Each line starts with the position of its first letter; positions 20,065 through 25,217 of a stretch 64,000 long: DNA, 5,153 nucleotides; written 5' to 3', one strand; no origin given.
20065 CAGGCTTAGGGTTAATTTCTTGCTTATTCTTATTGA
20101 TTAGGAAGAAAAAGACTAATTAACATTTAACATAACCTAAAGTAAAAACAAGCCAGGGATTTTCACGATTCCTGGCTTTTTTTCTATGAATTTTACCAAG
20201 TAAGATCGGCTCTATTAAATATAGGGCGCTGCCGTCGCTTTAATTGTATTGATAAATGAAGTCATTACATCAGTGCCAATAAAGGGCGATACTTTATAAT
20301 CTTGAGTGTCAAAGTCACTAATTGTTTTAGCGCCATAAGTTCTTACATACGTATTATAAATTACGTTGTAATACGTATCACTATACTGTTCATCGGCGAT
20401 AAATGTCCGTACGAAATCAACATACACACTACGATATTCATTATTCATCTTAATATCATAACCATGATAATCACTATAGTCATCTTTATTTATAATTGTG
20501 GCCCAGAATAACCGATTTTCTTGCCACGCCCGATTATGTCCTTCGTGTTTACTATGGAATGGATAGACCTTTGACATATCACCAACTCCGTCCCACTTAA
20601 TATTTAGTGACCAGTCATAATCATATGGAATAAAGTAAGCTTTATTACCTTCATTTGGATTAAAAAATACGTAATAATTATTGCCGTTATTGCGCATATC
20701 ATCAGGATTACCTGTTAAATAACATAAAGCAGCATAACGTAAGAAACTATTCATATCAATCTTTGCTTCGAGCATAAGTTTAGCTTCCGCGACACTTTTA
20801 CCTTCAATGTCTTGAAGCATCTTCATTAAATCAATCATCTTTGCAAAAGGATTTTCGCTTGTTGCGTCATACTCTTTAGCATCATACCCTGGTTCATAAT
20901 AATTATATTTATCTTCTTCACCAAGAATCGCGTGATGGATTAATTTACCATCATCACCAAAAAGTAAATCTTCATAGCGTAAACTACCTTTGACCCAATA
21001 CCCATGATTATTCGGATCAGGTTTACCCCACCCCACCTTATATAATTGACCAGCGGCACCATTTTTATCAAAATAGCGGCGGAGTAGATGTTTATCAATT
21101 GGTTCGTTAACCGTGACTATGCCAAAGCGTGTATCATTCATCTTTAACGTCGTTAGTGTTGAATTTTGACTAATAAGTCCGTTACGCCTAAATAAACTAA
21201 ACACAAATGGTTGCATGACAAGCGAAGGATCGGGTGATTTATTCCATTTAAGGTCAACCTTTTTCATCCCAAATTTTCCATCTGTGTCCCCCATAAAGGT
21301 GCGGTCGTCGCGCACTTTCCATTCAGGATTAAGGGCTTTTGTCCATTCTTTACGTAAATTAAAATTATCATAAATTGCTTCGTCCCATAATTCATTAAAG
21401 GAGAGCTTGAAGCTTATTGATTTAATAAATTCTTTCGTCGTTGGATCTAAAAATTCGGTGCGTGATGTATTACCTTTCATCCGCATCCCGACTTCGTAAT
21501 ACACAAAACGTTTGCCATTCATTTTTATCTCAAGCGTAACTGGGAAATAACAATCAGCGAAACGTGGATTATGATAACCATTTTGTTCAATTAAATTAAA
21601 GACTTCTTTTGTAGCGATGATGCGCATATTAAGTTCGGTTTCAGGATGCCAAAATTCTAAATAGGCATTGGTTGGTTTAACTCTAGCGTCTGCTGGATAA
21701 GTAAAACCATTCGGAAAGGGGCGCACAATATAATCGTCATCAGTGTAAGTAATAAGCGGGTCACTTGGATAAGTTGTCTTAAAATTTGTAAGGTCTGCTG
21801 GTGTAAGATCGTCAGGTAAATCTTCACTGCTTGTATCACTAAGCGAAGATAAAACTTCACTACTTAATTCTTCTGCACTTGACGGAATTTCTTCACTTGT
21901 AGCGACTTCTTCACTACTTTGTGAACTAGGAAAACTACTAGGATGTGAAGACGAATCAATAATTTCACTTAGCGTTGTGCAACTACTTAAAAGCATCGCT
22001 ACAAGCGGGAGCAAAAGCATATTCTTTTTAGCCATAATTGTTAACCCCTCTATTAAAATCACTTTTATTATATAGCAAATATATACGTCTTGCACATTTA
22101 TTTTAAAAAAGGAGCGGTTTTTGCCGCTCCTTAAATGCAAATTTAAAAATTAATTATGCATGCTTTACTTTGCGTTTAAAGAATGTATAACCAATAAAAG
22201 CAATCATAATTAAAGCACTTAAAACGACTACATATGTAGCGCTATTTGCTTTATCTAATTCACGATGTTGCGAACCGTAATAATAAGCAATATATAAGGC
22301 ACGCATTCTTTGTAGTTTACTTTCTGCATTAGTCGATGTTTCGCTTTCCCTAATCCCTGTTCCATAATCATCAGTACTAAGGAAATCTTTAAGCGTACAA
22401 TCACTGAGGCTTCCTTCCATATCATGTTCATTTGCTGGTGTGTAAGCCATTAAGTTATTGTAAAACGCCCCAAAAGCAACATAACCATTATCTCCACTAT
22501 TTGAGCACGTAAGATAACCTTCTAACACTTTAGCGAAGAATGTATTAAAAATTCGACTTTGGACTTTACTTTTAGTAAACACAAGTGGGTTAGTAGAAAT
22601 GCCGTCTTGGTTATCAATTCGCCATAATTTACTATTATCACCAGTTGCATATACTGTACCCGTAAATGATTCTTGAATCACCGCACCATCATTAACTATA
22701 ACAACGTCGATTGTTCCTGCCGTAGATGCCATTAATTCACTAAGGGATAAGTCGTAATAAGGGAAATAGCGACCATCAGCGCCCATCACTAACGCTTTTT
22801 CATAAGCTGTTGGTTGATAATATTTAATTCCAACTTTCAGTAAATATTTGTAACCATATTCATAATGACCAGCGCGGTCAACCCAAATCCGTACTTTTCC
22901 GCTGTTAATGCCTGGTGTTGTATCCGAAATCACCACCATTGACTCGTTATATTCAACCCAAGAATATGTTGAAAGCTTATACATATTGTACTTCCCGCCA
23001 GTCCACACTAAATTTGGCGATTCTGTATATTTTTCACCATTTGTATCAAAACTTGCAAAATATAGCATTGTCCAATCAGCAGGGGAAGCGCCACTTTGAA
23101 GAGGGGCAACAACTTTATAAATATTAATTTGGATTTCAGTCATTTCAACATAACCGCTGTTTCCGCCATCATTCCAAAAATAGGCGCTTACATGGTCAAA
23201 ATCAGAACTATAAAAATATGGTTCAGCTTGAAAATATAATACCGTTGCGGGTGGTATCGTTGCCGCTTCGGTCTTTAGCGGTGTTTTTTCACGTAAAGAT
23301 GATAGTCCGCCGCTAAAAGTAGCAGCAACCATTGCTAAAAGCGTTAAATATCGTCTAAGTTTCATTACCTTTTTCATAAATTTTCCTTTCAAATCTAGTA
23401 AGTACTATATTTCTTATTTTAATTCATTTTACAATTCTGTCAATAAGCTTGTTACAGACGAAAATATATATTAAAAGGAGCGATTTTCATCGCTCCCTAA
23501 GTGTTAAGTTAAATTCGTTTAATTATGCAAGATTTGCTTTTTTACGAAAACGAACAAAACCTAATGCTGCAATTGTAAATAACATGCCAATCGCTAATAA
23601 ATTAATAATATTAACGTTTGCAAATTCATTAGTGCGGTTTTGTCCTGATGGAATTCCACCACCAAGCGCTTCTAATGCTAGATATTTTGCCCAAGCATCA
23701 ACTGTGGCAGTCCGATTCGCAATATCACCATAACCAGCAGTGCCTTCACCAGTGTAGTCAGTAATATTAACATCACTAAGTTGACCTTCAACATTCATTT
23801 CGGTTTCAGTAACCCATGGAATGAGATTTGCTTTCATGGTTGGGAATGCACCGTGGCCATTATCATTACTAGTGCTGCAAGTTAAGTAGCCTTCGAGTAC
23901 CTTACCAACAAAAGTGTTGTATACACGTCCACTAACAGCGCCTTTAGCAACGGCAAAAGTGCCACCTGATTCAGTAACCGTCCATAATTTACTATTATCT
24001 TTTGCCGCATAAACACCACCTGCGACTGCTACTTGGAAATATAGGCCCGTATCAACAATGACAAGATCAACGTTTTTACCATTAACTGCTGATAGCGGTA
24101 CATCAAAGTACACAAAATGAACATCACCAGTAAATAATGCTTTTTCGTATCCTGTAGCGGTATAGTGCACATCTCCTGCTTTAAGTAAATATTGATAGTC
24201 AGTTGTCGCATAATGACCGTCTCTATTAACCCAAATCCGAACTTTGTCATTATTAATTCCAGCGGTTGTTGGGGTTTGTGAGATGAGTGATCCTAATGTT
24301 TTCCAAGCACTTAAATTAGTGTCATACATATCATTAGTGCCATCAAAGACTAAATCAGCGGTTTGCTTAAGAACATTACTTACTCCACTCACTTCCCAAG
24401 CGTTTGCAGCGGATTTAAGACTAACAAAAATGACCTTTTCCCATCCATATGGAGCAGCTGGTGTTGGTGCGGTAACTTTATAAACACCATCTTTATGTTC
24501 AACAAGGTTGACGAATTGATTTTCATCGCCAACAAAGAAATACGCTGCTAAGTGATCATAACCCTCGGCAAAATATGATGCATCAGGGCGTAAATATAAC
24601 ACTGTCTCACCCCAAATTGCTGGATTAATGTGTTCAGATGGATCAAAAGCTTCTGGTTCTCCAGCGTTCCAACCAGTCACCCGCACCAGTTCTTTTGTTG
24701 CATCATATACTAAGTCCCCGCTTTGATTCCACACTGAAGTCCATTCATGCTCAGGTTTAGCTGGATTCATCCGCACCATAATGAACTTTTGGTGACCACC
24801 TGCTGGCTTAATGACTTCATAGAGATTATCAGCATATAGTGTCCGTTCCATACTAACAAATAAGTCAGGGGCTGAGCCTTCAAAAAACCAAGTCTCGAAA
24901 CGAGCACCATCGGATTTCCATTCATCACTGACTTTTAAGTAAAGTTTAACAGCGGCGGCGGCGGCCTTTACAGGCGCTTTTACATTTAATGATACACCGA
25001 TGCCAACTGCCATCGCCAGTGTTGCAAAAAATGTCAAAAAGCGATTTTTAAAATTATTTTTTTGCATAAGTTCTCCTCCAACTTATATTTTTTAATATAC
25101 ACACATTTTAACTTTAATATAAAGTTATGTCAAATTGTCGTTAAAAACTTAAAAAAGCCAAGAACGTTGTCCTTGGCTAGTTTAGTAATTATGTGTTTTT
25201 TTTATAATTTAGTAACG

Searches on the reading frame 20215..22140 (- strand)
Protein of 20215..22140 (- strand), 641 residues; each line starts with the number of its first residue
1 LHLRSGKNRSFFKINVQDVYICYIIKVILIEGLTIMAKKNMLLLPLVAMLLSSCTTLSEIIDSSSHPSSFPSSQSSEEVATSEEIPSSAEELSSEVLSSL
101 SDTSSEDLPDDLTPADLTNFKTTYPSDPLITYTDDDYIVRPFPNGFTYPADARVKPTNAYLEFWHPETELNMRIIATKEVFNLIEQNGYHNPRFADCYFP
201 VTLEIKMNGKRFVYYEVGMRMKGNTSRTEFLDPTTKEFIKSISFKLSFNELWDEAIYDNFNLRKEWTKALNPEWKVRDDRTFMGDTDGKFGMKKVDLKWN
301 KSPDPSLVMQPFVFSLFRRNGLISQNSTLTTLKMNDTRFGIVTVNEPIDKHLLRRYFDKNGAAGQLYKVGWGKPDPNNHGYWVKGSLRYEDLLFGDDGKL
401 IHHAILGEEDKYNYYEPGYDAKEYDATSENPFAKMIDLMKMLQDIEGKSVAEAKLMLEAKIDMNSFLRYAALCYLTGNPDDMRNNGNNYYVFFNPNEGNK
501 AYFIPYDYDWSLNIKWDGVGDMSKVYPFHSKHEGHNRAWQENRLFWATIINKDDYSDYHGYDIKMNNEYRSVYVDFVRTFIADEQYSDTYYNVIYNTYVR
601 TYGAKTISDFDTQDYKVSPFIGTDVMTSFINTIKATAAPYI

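Call 24: search_protein_families(library=pfam, proteins=[window:20215-22140:-], max_evalue=0.05)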
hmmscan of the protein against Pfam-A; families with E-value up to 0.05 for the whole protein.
window:20215-22140:- (641 aa): 1 family
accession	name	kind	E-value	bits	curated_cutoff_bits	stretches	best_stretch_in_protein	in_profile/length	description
PF08757.17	CotH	-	1.8e-21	77.4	23.8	1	278-556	27-253/322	CotH kinase protein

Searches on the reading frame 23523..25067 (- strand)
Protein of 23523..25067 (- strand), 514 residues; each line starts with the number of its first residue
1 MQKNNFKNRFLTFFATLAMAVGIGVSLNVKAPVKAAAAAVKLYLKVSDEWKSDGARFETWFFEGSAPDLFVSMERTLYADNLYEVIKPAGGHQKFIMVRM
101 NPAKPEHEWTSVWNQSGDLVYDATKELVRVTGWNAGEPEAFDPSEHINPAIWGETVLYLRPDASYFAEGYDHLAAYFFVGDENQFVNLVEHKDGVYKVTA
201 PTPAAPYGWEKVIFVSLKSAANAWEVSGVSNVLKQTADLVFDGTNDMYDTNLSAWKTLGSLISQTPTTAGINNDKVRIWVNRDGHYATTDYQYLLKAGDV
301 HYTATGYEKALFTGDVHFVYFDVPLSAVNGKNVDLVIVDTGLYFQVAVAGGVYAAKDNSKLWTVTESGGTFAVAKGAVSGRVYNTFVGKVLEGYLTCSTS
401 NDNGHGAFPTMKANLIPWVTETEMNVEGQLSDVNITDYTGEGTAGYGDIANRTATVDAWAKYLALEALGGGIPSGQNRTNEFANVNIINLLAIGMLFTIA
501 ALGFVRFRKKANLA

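Call 24: search_protein_families(library=pfam, proteins=[window:23523-25067:-], max_evalue=0.05)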
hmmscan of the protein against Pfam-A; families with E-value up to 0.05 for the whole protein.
window:23523-25067:- (514 aa): 1 family
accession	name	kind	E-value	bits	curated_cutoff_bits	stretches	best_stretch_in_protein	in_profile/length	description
PF00746.26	Gram_pos_anchor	-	0.047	14.1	20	0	488-510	18-40/43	LPXTG cell wall anchor motif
